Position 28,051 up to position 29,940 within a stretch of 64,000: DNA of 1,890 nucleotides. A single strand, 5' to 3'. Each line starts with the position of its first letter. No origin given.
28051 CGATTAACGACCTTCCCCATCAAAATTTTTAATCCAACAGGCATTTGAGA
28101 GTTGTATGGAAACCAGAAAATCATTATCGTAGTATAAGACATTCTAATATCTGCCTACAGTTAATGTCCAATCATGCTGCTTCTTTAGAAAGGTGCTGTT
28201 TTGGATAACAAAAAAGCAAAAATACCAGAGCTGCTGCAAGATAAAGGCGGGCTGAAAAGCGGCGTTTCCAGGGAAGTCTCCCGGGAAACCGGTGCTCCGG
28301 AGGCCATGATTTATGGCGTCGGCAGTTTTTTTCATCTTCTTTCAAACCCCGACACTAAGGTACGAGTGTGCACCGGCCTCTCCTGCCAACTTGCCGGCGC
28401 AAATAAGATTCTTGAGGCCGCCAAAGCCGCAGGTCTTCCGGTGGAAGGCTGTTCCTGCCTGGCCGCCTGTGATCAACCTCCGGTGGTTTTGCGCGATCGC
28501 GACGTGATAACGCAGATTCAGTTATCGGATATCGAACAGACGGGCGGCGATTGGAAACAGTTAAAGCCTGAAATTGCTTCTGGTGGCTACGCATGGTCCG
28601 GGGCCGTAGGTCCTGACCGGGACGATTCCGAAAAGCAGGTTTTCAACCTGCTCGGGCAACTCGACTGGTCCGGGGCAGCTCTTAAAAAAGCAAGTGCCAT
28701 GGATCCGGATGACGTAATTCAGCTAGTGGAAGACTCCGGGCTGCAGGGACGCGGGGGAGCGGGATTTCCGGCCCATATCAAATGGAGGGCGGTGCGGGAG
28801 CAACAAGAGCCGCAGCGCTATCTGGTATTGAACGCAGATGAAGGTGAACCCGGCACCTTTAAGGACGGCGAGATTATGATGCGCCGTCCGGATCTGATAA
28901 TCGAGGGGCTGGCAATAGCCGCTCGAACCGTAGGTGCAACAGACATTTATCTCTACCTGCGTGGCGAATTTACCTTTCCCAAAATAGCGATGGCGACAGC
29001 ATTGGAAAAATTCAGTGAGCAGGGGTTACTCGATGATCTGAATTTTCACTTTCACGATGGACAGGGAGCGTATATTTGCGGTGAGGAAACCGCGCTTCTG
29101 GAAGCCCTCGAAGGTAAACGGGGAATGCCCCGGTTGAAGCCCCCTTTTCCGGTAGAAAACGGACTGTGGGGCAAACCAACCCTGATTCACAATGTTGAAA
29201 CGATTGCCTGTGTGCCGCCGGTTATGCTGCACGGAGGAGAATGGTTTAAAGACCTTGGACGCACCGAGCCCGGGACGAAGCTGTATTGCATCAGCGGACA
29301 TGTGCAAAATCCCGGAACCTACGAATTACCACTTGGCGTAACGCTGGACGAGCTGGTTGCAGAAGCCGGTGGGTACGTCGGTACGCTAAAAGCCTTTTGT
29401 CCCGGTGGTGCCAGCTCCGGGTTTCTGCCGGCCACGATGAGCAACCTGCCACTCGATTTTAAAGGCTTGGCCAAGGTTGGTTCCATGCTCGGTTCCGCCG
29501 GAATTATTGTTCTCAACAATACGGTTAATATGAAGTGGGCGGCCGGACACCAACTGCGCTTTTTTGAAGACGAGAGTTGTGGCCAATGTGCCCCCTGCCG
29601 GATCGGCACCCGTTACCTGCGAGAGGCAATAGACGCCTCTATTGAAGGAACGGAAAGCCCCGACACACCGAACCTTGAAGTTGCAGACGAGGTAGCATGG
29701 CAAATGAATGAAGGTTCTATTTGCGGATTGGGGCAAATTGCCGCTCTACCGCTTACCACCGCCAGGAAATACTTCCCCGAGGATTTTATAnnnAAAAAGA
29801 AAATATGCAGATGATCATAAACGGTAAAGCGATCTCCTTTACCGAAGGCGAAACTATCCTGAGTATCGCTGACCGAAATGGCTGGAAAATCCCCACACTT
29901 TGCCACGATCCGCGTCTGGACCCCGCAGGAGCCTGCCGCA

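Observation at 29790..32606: Formate dehydrogenase alpha subunit is one selenoprotein gene; the ORF track splits it at an in-frame UGA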

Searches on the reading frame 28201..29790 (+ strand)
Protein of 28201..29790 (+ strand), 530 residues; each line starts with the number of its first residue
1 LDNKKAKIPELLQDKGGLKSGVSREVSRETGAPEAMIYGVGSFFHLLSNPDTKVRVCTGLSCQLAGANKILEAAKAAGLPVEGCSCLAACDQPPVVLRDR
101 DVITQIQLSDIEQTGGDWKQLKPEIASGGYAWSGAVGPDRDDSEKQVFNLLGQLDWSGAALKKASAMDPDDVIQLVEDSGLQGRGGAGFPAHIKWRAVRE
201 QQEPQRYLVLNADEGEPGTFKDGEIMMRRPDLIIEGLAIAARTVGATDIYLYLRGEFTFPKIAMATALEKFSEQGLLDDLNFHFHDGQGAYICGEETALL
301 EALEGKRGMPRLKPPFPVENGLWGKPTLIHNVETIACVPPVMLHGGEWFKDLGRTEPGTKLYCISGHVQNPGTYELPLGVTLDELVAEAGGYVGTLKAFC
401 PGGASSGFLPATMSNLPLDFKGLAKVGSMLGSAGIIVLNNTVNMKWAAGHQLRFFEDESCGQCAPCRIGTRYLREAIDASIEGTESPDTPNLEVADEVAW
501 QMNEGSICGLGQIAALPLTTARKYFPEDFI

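Call 9: search_protein_families(library=pfam, proteins=[window:28201-29790:+])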
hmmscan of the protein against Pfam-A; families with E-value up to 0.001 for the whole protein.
window:28201-29790:+ (530 aa): 5 families
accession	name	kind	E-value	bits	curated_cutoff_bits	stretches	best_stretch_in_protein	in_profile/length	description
PF01512.22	Complex1_51K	-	3.4e-42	144.3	31.2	1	176-339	1-149/150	Nuo51 FMN-binding domain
PF10589.14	NADH_4Fe-4S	-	2e-20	72.9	23.5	1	450-529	5-82/85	NADH-ubiquinone oxidoreductase-F iron-sulfur binding region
PF10531.15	SLBB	-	3.1e-10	40.2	27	1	362-395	2-35/55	SLBB domain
PF01257.25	2Fe-2S_thioredx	-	5.7e-10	39.7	24.8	1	14-112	25-138/145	Thioredoxin-like [2Fe-2S] ferredoxin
PF22461.2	SLBB_2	-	2.9e-07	30.9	27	1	360-394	1-37/79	SLBB domain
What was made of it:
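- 28201..29793 (+): Beta (diaphorase) subunit gene, a NuoE-like [2Fe-2S] domain fused to a NuoF-like FMN/[4Fe-4S] domain (530 aa). Its TGA stop overlaps the fdhA ATG (ATGA). Pfam 2Fe-2S_thioredx, Complex1_51K, SLBB and NADH_4Fe-4S (call 9).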

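Call 10: search_protein_families(library=ncbifam, proteins=[window:28201-29790:+])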
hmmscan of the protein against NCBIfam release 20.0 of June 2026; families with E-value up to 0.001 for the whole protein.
window:28201-29790:+ (530 aa): 9 families
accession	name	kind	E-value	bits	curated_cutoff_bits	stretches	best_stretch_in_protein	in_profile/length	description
TIGR01959.1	nuoF_fam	equivalog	1.2e-123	412.6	558.65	1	160-529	25-406/410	NADH-quinone oxidoreductase subunit NuoF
NF010120.0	PRK13596.1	equivalog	2.2e-102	342.8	389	1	162-524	33-408/433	NADH-quinone oxidoreductase subunit NuoF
NF008436.0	PRK11278.1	equivalog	1.6e-87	294.3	749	1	159-529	38-422/448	NADH-quinone oxidoreductase subunit NuoF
TIGR01945.1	rnfC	subfamily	2.8e-14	52.5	245.95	1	160-407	112-332/435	RnfABCDGE type electron transport complex subunit C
NF003454.1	PRK05035.1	equivalog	3.9e-13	48.8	345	1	160-409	114-337/556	electron transport complex subunit RsxC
TIGR04481.1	PR_assoc_PrdC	equivalog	5.4e-12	45.2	490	1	169-395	73-274/425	proline reductase-associated electron transfer protein PrdC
NF005747.0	PRK07571.1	equivalog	6.2e-07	29.2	224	1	21-114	56-164/173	bidirectional hydrogenase complex protein HoxE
NF005722.0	PRK07539.1-2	equivalog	3.8e-06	27.1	141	1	13-113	36-151/157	NADH-quinone oxidoreductase subunit NuoE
TIGR01958.1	nuoE_fam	subfamily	4.3e-06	26.9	142.4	1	15-110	29-139/148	NADH-quinone oxidoreductase subunit NuoE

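Call 47: search_solved_structures(query=window:28201-29790:+, max_evalue=1e-40)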
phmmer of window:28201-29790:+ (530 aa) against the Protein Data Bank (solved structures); distinct sequences matched with E-value up to 1e-40: 61 (the best 60 are shown).
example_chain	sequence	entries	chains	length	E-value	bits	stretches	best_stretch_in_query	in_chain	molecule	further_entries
7e5z_B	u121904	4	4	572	2.8e-98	333.3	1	164-529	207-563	Tungsten-containing formate dehydrogenase beta subunit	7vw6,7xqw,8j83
9bov_B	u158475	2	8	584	3.2e-95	323.2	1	160-530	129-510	NADH dehydrogenase (Quinone)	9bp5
8e9g_F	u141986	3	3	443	2e-92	314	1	160-530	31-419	NADH-quinone oxidoreductase subunit F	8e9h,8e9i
7t2r_B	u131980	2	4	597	1.4e-91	311.2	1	162-530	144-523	NiFe hydrogenase subunit B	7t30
9n5u_B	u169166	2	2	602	1.4e-90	307.9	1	159-529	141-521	NfnB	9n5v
8a6t_B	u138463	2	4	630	1.7e-89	304.3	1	159-529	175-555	Electron bifurcating hydrogenase subunit HydB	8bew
2fug_1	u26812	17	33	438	3.4e-89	303.3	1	166-529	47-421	NADH-quinone oxidoreductase chain 1 | NADH-QUINONE OXIDOREDUCTASE SUBUNIT 1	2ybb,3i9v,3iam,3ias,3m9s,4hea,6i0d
8oh5_B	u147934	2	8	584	1.7e-87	297.7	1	160-529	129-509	NAD-reducing hydrogenase subunit HoxF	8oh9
7q4w_B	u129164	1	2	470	2.4e-87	297.2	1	161-529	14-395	Iron hydrogenase HydB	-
7q4v_B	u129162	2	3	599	3.8e-87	296.5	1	160-529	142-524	Iron hydrogenase HydB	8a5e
9ihp_F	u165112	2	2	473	4.6e-87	296.3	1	173-526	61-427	NADH dehydrogenase [ubiquinone] flavoprotein 1, mitochondrial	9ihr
8ba0_F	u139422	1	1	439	1.6e-85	291.2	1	144-525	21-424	NADH dehydrogenase [ubiquinone] flavoprotein 1, mitochondrial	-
8b9z_F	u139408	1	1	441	1.6e-85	291.2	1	144-525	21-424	NADH dehydrogenase [ubiquinone] flavoprotein 1, mitochondrial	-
8esw_V1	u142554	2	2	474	2e-85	290.8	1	144-525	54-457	NADH dehydrogenase [ubiquinone] flavoprotein 1, mitochondrial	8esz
8qby_F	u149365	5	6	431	4.4e-85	289.7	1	156-527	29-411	NADH-quinone oxidoreductase subunit F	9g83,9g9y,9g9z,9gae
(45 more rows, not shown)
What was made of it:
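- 28201..29793 (+): The best solved relative is the MeFDH1 beta subunit 7e5z_B, E 2.8e-98 (call 47).
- On MeFDH1-type (Fdh1AB) two-subunit NAD-linked FDH: The best PDB hit is 7e5z_B (call 47).
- Closest known: Methylorubrum extorquens MeFDH1. Same: It is a two-subunit enzyme whose beta subunit is a NuoE-NuoF fusion, and that subunit is the best solved relative of the window's beta gene (call 47).
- The beta gene overlaps by ATGA, is a NuoE-NuoF fusion, and has the MeFDH1 beta subunit as its best solved relative (calls 9, 47).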
